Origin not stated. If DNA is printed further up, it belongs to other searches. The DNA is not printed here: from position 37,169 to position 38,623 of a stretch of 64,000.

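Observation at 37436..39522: AT-richer two-gene cassette: intact DUF2971-like gene followed by a DUF3800-like gene, candidate uncharacterised accessory (defence-type?) module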

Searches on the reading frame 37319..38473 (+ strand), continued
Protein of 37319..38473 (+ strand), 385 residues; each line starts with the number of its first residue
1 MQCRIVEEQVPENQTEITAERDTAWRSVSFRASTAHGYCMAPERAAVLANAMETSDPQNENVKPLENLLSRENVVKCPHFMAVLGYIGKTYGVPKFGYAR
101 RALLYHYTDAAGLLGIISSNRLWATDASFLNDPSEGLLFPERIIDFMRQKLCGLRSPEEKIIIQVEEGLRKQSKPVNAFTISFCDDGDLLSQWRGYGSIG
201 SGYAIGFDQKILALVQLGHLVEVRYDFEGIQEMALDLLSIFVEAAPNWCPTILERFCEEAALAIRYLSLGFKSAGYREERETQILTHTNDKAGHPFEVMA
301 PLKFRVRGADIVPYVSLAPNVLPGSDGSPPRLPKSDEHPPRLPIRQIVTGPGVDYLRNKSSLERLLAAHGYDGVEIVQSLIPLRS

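Call 55: fold_search(model_id=the predicted structure, library=pdb)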
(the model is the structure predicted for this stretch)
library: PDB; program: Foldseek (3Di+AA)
matches with E <= 10: 119; with E <= 0.001: 0
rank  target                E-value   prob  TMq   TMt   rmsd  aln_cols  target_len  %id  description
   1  7yk3_C                5.1e-03  0.92  0.28  0.39  12.7       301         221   12  Crystal structure of DarTG toxin-antitoxin complex from Mycobacterium tuberculosis (released 2023-05-31)
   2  7yk3_A                1.1e-02  0.94  0.30  0.42  14.7       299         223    9  Crystal structure of DarTG toxin-antitoxin complex from Mycobacterium tuberculosis (released 2023-05-31)
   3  7omv                  5.1e-02  0.80  0.30  0.45  15.0       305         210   11  Thermus sp. 2.9 DarT (released 2021-06-23)
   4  3k98_B                6.5e-02  0.03  0.09  0.10  23.7       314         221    8  HSP90 N-terminal domain in complex with (1R)-2-(5-chloro-2,4-dihydroxybenzoyl)-N-ethylisoindoline-1-carboxamide (released 2010-02-09)
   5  3t10                  9.1e-02  0.03  0.09  0.12  24.0       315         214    9  HSP90 N-terminal domain bound to ACP (released 2012-01-25)
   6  2bre_A                1.3e-01  0.03  0.09  0.12  22.1       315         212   10  STRUCTURE OF A HSP90 INHIBITOR BOUND TO THE N-TERMINUS OF YEAST HSP90. (released 2005-09-29)
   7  7yw4                  3.5e-01  0.23  0.10  0.21   6.2        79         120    9  Crystal structure of tRNA 2'-phosphotransferase from Saccharomyces cerevisiae (released 2023-07-26)
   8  6gqu                  3.5e-01  0.01  0.08  0.10  25.3       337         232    9  Structure of human Heat shock protein 90-alpha N-terminal domain (Hsp90-NTD) variant K112R in complex with cAMP (released 2018-10-03)
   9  4egi                  3.7e-01  0.02  0.09  0.11  24.4       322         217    9  Hsp90-alpha ATPase domain in complex with 2-Amino-4-ethylthio-6-methyl-1,3,5-triazine (released 2012-05-23)
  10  3hek_A                5.5e-01  0.01  0.08  0.11  23.1       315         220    9  HSP90 N-terminal domain in complex with 1-{4-[(2R)-1-(5-chloro-2,4-dihydroxybenzoyl)pyrrolidin-2-yl]benzyl}-3,3-difluo (released 2009-09-29)
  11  7k9w_B                6.5e-01  0.01  0.08  0.10  21.8       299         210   10  Cryptococcus neoformans Hsp90 nucleotide binding domain in complex with BUCMD00461 (released 2021-01-27)
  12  7k9u_B                6.9e-01  0.01  0.07  0.10  22.2       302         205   11  Cryptococcus neoformans Hsp90 nucleotide binding domain in complex with BUCMD00429 (released 2021-01-27)
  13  3rlr_A                7.8e-01  0.01  0.08  0.11  23.3       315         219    8  Co-crystal structure of the HSP90 ATP binding domain in complex with 4-(2,4-dichloro-5-methoxyphenyl)-2,6-dimethyl-7H- (released 2011-06-08)
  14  6gr5                  7.8e-01  0.01  0.08  0.10  24.1       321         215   10  Structure of human Heat shock protein 90-alpha N-terminal domain (Hsp90-NTD) variant K112R in complex with ADP (released 2018-10-03)
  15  5j6m                  8.7e-01  0.01  0.09  0.14  22.4       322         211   11  Crystal Structure of Hsp90-alpha N-domain L107 mutant in complex with 5-[4-(2-Fluoro-phenyl)-5-oxo-4,5-dihydro-1H-[1,2,4 (released 2017-12-06)
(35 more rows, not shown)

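Call 58: search_protein_families(library=pfam, alignment_id=A3, max_evalue=0.01)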
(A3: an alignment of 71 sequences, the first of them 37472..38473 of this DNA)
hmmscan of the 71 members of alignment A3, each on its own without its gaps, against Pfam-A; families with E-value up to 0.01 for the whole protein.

A. member 1, window:37472-38473:+ (334 aa): 1 family
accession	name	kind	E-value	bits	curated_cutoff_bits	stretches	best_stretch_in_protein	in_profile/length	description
PF11185.13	DUF2971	-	0.0023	19.7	22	1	141-230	1-86/89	Protein of unknown function (DUF2971)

B. families by the number of members that match (of 71 scanned): 4 families
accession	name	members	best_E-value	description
PF11185.13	DUF2971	71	4.3e-12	Protein of unknown function (DUF2971)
PF25717.1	Herpes_ORF32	1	0.00071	Herpesvirus ORF32/34 phosphoprotein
PF10899.13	AbiGi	1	0.0018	Putative abortive phage resistance protein AbiGi, antitoxin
PF15633.11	Tox-ART-HYD1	1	0.0048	HYD1 signature containing ADP-ribosyltransferase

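Call 74: search_protein_families(library=padloc, alignment_id=A3, max_evalue=0.001)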
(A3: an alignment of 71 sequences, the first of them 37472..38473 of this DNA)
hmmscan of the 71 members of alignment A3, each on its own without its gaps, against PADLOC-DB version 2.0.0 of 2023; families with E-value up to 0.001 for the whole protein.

A. member 1, window:37472-38473:+ (334 aa): 2 families
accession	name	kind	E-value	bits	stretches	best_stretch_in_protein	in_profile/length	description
PDLC04994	PDC-S31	-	0.00021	18.7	1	130-175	124-168/273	-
PDLC04991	PDC-S31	-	0.00099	16.8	0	56-158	6-96/208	-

B. families by the number of members that match (of 71 scanned): 5 families
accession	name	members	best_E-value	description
PDLC04991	PDC-S31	41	1.1e-09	-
PDLC04994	PDC-S31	17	7.7e-08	-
PDLC04990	PDC-S31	13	1.6e-09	-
PDLC04992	PDC-S31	2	1e-05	-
PDLC04993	PDC-S31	1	0.00033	-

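Call 75: search_protein_families(library=phrogs, proteins=[window:37472-38473:+], max_evalue=0.01)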
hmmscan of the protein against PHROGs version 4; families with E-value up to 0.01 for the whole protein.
window:37472-38473:+ (334 aa): 1 family
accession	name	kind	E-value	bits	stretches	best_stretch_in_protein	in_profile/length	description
phrog_1762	-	unknown function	2.4e-15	57.4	1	51-241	46-227/395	-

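Call 76: find_encoding_contigs(protein=P0011, flank=8000, max_places=2)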
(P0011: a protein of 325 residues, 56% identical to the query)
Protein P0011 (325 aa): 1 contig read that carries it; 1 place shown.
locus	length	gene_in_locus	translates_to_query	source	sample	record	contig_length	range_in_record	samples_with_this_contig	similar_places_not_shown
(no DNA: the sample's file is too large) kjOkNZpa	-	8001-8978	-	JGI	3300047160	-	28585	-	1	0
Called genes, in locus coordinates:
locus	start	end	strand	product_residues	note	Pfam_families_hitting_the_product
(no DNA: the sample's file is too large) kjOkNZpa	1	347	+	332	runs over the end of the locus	PF13641:Glyco_tranf_2_3 (weak), PF00535:Glycos_transf_2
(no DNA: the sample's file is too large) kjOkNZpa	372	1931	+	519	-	PF03023:MurJ, PF01554:MatE (weak)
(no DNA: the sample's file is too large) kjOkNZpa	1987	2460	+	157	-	PF00190:Cupin_1 (weak), PF07883:Cupin_2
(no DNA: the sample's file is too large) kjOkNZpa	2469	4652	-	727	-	PF00912:Transgly, PF00905:Transpeptidase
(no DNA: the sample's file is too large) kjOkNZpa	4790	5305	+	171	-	PF03692:CxxCxxCC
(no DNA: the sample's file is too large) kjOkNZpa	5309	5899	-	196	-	PF06577:EipA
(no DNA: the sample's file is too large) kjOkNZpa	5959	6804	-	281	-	PF00459:Inositol_P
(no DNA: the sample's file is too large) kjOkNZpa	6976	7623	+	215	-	PF10090:HPTransfase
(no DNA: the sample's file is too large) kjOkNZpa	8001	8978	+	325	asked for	-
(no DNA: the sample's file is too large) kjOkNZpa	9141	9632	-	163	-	PF03928:HbpS-like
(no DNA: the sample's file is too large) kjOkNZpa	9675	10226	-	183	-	PF08534:Redoxin, PF00578:AhpC-TSA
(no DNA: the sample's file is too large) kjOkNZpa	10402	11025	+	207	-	PF00440:TetR_N, PF16925:TetR_C_13, PF21993:TetR_C_13_2 (faint)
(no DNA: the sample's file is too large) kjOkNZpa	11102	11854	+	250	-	PF00106:adh_short, PF08659:KR, PF13561:adh_short_C2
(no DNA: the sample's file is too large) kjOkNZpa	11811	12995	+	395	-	?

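Call 77: find_encoding_contigs(protein=P0024, flank=8000, max_places=2)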
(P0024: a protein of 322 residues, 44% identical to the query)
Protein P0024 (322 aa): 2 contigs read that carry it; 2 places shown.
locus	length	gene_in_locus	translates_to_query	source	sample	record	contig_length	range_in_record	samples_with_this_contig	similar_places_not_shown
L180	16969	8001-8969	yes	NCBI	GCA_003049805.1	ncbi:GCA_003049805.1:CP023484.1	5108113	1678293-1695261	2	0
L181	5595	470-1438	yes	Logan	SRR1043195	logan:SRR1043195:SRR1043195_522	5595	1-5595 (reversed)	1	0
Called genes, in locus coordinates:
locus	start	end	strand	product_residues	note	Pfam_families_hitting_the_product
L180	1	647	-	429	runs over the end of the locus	PF13657:Couple_hipA (faint), PF07804:HipA_C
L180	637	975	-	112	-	PF13560:HTH_31, PF01381:HTH_3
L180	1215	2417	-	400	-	PF00155:Aminotran_1_2, PF01041:DegT_DnrJ_EryC1 (weak)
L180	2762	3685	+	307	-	PF00126:HTH_1, PF03466:LysR_substrate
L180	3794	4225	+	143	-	-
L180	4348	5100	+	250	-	PF00106:adh_short, PF04321:RmlD_sub_bind (weak), PF08659:KR, PF01370:Epimerase, PF13460:NAD_binding_10 (weak), PF13561:adh_short_C2, PF16363:GDP_Man_Dehyd (faint)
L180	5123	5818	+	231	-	PF00528:BPD_transp_1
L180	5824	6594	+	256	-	PF00528:BPD_transp_1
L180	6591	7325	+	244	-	PF02463:SMC_N, PF00005:ABC_tran, PF13304:AAA_21 (weak)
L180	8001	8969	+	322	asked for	PF11185:DUF2971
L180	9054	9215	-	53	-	PF13384:HTH_23 (weak), PF13518:HTH_28 (weak), PF13551:HTH_29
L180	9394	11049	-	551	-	PF13589:HATPase_c_3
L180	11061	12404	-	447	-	PF00145:DNA_methylase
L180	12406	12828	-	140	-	-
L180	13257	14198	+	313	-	PF08401:ArdcN, PF18818:MPTase-PolyVal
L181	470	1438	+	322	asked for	PF11185:DUF2971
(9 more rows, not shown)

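Call 92: list_cluster_members(proteins=[P0001, P0122])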
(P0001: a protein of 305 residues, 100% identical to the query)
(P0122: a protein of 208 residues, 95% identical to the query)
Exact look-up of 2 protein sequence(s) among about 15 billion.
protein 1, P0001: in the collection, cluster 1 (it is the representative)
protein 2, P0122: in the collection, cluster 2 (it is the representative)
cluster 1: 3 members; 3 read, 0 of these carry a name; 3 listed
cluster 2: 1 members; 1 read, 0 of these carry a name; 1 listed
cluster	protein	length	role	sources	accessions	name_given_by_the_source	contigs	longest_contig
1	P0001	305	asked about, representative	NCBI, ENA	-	-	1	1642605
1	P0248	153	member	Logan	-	-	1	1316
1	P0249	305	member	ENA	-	-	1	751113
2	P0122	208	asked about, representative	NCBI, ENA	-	-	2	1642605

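Call 97: search_dna_similar(query=window:37472-38473:+, collection=plasmids, mode=protein, max_evalue=0.001, max_rows=40, rows=spread)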
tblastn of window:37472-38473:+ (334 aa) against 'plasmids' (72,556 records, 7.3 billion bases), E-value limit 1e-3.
Records with a match: 176; places in all: 179; records where one place covers at least 80% of the query: 143.
Best place of each record, by identity: <60% 176.
By first word of the organism name: Escherichia 70; Klebsiella 19; Leptospira 17; Agrobacterium 11; Rhodococcus 11; Salmonella 10; Citrobacter 7; Enterobacter 5; Rhizobium 4; Yersinia 4; and 12 more.
By predicted mobility (MOB-suite, as given by PLSDB): conjugative 96; non-mobilizable 54; mobilizable 26.
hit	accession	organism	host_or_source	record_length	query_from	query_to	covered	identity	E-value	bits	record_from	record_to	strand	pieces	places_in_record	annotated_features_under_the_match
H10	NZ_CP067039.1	Agrobacterium fabrum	-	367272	19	333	94%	28.7%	5e-16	87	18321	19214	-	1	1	DUF2971 domain-containing protein | qatD: Qat anti-phage system TatD family nuclease QatD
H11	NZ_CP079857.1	Agrobacterium fabrum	-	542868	19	333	94%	28.7%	5e-16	87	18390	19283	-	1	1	DUF2971 domain-containing protein | qatD: Qat anti-phage system TatD family nuclease QatD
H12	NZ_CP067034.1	Agrobacterium fabrum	-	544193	19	333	94%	28.7%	5e-16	87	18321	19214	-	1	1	DUF2971 domain-containing protein | qatD: Qat anti-phage system TatD family nuclease QatD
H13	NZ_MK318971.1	Rhizobium rhizogenes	-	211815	53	334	84%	29.3%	7e-17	89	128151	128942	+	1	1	DUF2971 domain-containing protein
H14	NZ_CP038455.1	Escherichia coli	Homosapiens,Sputum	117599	53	333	84%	29.4%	2e-16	87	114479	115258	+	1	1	DUF2971 domain-containing protein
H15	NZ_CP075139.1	Salmonella enterica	environmental,pond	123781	53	333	84%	29.4%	4e-15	84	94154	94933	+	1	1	DUF2971 domain-containing protein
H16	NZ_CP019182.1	Salmonella enterica subsp. enterica serovar Inverness str. ...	-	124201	53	333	84%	29.4%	4e-15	84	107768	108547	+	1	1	DUF2971 domain-containing protein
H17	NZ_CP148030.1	Gordonia hongkongensis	cell culture,Styx glacier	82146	52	334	85%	29.1%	2e-10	69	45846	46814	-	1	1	DUF2971 domain-containing protein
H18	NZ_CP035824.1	Escherichia coli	Homo sapiens,stool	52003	53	333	84%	29.0%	6e-16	86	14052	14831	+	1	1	DUF2971 domain-containing protein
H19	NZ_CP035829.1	Escherichia coli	Homo sapiens,stool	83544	53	333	84%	29.0%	6e-16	86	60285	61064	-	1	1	DUF2971 domain-containing protein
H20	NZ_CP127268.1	Escherichia coli TW14425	Homo sapiens,stool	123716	53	333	84%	29.0%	8e-16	86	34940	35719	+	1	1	DUF2971 domain-containing protein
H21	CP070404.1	Escherichia coli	animal,chicken caecal content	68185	53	333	84%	29.0%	9e-16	86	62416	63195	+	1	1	DUF2971 domain-containing protein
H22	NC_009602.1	Escherichia coli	-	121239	53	333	84%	29.0%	9e-16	86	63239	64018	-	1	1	DUF2971 domain-containing protein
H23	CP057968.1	Escherichia coli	culture,Pooled cattle faecal samples ...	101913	53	333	84%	29.0%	1e-15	86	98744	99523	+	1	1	DUF2971 domain-containing protein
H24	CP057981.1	Escherichia coli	culture,Pooled sheep faecal samples ...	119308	53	333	84%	29.0%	1e-15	85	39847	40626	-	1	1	DUF2971 domain-containing protein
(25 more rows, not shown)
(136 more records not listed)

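Call 100: get_annotated_region(hit=H10, flank=7000)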
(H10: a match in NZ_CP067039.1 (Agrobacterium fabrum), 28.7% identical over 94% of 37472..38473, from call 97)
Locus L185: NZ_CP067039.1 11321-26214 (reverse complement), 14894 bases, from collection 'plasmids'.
description: Agrobacterium fabrum strain GV3101::pMP90 plasmid pAtGV3101, complete sequence
organism: Agrobacterium fabrum (NCBI taxid 1176649)
taxonomy: Bacteria; Pseudomonadota; Alphaproteobacteria; Hyphomicrobiales; Rhizobiaceae; Agrobacterium; Agrobacterium fabrum
host: -; source: -; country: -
typing (MOB-suite, as given by PLSDB): conjugative; relaxase MOBQ; mating-pair formation MPF_T
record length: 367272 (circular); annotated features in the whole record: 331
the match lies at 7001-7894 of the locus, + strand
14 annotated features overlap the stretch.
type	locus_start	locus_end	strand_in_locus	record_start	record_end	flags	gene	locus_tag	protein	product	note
CDS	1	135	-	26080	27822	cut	-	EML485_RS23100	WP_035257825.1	ATP-dependent helicase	-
CDS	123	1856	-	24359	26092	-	-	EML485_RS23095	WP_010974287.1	ATP-dependent endonuclease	-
CDS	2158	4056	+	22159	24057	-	-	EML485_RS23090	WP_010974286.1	KAP family P-loop domain protein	-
CDS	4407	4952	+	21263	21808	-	-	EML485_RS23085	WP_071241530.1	hypothetical protein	-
CDS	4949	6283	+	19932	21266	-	qatC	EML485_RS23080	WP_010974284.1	Qat anti-phage system QueC-like protein QatC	GO:0051607 - defense response to virus [Evidence IEA]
CDS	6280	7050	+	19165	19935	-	qatD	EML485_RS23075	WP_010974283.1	Qat anti-phage system TatD family nuclease QatD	GO:0051607 - defense response to virus [Evidence IEA]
CDS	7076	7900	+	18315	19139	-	-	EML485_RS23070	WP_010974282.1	DUF2971 domain-containing protein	-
CDS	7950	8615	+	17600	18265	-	-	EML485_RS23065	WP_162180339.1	hypothetical protein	-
CDS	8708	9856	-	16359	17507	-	-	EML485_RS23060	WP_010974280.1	RHE_PE00001 family protein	-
CDS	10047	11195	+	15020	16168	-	-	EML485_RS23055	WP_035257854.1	site-specific integrase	GO:0015074 - DNA integration [Evidence IEA]; GO:0006310 - DNA recombination [Evidence IEA]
CDS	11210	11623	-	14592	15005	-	-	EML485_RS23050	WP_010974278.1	type II toxin-antitoxin system VapC family toxin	-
CDS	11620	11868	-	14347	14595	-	-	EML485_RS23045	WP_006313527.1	type II toxin-antitoxin system VapB family antitoxin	-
CDS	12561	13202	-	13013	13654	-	-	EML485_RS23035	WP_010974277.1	DsbA family protein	-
CDS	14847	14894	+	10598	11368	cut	-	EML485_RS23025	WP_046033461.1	DUF72 domain-containing protein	-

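Call 103: search_protein_representatives(protein=window:37472-38473:+)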
Query: 334 residues. Proteins with E-value up to 0.001 (for the whole library): 11840; up to 1e-10: 3917; up to 1e-30: 22. The best 150 are listed.
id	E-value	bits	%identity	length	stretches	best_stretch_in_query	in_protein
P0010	1.5e-110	385.8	56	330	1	2-333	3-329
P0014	2.0e-101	355.9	56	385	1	6-333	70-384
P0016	4.0e-94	331.9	69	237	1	96-333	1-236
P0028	4.4e-80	285.7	65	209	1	2-204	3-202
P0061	3.9e-67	243.2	43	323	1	16-333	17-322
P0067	1.5e-62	228.1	43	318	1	14-333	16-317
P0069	8.5e-61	222.3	41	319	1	19-333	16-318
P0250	5.1e-55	203.3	39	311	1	17-332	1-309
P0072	7.1e-54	199.6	63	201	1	96-267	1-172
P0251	2.5e-53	197.8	44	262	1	4-209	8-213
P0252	5.2e-51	190.1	39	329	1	4-333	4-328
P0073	1.4e-50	188.8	37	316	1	16-333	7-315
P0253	2.9e-49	184.4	36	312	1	18-333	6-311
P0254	2.6e-47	178.0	37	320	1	19-332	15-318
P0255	7.7e-47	176.4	39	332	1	23-334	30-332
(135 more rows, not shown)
